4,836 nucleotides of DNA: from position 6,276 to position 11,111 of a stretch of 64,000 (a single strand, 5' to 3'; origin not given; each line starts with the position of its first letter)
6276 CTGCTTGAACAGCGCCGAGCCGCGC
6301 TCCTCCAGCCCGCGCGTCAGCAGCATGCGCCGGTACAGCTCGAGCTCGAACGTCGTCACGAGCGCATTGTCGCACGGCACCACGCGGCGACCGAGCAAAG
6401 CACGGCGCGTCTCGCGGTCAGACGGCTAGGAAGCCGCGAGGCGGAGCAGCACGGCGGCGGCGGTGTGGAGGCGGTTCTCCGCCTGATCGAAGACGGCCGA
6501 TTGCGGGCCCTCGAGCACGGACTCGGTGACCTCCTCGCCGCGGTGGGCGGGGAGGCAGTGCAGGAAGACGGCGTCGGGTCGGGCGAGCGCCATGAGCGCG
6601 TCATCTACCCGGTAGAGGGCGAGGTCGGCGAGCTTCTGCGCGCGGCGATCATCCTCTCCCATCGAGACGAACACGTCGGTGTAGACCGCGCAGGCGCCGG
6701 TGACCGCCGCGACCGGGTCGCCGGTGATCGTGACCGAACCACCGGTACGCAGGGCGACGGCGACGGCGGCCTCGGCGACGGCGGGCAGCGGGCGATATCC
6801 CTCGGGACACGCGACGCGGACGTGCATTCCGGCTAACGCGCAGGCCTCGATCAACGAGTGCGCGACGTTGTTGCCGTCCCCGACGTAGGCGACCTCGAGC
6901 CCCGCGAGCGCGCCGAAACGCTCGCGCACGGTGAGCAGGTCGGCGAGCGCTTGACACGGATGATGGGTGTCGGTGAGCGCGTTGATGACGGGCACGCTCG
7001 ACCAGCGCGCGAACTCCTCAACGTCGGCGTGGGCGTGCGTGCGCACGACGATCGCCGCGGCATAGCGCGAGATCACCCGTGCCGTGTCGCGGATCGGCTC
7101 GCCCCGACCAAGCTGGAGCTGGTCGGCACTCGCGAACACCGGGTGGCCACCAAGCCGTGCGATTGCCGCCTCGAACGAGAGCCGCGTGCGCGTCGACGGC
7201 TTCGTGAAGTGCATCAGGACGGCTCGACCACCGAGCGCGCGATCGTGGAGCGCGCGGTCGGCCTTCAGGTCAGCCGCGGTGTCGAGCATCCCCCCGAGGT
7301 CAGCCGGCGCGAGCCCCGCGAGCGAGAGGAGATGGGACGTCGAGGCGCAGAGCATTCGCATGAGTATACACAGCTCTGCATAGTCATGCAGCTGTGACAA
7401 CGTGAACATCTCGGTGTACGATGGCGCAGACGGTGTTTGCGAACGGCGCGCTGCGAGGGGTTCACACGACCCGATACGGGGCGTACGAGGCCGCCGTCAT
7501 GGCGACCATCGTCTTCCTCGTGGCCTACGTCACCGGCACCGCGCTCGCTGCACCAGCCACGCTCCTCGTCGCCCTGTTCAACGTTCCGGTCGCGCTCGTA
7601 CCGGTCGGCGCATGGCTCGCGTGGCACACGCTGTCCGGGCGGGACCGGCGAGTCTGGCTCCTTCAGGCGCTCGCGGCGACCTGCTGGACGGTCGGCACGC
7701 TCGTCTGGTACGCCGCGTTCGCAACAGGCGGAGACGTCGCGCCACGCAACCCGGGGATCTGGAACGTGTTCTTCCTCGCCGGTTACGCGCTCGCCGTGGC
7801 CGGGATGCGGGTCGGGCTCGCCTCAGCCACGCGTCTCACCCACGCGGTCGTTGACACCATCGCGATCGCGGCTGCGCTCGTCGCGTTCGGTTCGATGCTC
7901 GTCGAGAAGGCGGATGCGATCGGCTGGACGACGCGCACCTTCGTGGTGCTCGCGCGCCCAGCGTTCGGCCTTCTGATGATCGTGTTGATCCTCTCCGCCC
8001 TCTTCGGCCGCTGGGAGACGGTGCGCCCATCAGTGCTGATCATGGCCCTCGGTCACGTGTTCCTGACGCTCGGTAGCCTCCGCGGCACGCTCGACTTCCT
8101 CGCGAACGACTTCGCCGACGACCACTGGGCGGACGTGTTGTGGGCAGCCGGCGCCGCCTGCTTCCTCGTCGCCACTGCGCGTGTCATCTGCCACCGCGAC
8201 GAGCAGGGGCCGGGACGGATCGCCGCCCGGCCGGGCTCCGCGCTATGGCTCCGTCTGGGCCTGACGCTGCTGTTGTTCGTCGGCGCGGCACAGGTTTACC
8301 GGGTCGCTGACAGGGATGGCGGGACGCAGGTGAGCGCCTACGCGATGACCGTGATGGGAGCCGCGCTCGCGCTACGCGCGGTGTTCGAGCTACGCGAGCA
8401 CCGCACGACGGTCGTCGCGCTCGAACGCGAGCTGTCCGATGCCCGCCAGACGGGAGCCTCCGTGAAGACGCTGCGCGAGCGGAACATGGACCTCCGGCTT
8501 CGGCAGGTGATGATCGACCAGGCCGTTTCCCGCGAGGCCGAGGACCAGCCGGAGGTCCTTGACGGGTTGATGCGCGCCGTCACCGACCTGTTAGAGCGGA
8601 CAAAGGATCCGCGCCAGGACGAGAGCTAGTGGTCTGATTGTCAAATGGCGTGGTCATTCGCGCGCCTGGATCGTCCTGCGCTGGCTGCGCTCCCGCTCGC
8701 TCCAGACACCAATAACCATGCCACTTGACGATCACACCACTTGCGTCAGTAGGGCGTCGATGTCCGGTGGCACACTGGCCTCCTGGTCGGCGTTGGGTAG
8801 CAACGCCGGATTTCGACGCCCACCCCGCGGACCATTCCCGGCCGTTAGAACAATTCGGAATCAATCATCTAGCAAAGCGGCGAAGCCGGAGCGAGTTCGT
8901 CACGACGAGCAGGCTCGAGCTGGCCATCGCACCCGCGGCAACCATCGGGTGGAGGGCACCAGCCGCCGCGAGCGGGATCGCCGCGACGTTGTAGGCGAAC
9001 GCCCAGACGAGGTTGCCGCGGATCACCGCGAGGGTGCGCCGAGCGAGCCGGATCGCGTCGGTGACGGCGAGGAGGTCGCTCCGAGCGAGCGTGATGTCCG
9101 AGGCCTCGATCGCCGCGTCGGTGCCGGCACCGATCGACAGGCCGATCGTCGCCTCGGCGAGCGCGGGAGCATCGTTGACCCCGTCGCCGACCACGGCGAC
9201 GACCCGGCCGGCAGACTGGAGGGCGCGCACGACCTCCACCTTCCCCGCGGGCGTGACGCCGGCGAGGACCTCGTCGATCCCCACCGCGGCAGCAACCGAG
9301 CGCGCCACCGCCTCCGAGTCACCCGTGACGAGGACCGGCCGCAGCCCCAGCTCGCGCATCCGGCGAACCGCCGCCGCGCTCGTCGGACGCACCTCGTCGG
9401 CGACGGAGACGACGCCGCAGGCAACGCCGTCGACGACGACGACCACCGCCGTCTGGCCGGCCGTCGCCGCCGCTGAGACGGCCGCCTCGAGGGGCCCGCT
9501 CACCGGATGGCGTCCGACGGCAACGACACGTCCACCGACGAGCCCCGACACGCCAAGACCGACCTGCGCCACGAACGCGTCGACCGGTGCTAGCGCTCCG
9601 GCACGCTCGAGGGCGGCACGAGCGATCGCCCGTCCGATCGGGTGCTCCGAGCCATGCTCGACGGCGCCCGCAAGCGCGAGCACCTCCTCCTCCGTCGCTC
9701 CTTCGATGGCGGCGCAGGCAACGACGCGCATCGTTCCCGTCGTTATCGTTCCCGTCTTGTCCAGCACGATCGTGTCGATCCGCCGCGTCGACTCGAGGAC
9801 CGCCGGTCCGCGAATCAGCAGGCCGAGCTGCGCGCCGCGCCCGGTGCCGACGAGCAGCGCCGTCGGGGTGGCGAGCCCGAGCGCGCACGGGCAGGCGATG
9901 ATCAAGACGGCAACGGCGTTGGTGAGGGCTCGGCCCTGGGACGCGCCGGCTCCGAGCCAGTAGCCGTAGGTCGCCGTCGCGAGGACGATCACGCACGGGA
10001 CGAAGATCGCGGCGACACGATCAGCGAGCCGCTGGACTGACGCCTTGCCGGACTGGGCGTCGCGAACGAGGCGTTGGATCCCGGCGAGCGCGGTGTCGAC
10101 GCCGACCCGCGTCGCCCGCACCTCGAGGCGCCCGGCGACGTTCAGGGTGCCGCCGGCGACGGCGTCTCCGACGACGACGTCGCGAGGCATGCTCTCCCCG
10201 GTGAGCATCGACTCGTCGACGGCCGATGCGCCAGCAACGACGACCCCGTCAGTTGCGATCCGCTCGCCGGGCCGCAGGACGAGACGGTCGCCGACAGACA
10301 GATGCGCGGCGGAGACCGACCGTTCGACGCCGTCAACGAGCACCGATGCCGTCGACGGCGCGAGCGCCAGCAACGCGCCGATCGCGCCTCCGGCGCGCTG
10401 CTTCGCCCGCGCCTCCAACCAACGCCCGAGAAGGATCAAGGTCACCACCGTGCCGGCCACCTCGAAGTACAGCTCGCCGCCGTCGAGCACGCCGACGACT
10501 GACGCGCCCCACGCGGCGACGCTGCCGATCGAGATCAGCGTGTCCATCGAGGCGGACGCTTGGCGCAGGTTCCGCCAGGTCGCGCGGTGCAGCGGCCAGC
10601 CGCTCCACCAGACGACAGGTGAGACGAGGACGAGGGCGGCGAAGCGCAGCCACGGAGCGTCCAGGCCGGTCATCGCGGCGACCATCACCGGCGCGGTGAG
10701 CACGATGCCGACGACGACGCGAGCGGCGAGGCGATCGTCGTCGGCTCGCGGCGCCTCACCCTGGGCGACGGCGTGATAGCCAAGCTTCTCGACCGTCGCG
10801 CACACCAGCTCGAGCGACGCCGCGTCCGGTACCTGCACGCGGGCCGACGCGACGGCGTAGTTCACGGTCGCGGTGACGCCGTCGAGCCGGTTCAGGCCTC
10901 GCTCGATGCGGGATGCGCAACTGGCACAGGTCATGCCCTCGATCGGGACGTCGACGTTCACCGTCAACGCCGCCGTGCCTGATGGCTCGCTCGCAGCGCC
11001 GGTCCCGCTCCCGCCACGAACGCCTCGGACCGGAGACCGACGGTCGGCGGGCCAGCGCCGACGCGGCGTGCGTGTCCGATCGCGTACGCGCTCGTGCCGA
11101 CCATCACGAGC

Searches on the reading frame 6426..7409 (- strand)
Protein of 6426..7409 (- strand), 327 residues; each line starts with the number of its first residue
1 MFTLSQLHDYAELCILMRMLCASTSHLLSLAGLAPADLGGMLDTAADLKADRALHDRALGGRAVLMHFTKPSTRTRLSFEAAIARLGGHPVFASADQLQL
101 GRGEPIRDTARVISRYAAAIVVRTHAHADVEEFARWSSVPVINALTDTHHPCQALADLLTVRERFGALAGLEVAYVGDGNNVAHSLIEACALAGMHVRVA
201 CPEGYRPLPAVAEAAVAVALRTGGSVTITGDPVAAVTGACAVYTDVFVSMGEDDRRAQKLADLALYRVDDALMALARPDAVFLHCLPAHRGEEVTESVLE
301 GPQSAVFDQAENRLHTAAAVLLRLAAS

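Call 50: search_protein_families(library=pfam, proteins=[window:6426-7409:-], max_evalue=0.00001)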
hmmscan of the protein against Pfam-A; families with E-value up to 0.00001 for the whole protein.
window:6426-7409:- (327 aa): 2 families
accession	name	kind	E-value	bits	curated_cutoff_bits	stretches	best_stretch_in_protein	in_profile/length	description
PF00185.30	OTCace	-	3.7e-54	183.5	29.4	1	170-322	2-155/157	Aspartate/ornithine carbamoyltransferase, Asp/Orn binding domain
PF02729.26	OTCace_N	-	6e-47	159.9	29.9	1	26-163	2-148/148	Aspartate/ornithine carbamoyltransferase, carbamoyl-P binding domain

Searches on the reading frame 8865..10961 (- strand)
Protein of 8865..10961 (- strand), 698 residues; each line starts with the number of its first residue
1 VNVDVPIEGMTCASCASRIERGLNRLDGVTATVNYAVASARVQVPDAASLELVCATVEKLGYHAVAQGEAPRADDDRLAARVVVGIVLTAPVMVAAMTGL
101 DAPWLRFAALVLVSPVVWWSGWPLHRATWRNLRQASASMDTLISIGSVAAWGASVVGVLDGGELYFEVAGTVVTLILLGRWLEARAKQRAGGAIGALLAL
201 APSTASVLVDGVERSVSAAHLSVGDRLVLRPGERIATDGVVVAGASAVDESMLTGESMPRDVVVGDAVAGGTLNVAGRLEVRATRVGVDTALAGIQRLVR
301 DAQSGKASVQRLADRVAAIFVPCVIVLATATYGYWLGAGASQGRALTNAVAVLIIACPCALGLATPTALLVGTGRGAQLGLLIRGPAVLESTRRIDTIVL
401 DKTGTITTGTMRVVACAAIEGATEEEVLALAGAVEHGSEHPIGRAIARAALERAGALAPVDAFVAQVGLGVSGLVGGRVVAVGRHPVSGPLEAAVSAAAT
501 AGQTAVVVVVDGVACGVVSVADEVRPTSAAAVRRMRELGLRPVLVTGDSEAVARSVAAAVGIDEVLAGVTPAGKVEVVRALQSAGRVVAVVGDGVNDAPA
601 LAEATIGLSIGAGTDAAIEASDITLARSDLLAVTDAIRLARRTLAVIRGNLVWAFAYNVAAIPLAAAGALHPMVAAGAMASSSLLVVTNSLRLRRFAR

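Call 50: search_protein_families(library=pfam, proteins=[window:8865-10961:-], max_evalue=0.00001)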
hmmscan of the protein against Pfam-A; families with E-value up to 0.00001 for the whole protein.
window:8865-10961:- (698 aa): 4 families
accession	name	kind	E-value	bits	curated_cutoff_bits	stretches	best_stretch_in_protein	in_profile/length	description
PF00122.25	E1-E2_ATPase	-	2.8e-54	183.8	28.1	1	200-378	2-180/181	E1-E2 ATPase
PF00702.32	Hydrolase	-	1.4e-31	110.8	26.4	1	395-604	1-190/191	haloacid dehalogenase-like hydrolase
PF00403.32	HMA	-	4e-11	43.6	24.8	1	5-63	2-62/62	Heavy-metal-associated domain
PF12710.13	HAD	-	2.9e-06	28.3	27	0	524-601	86-188/189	haloacid dehalogenase-like hydrolase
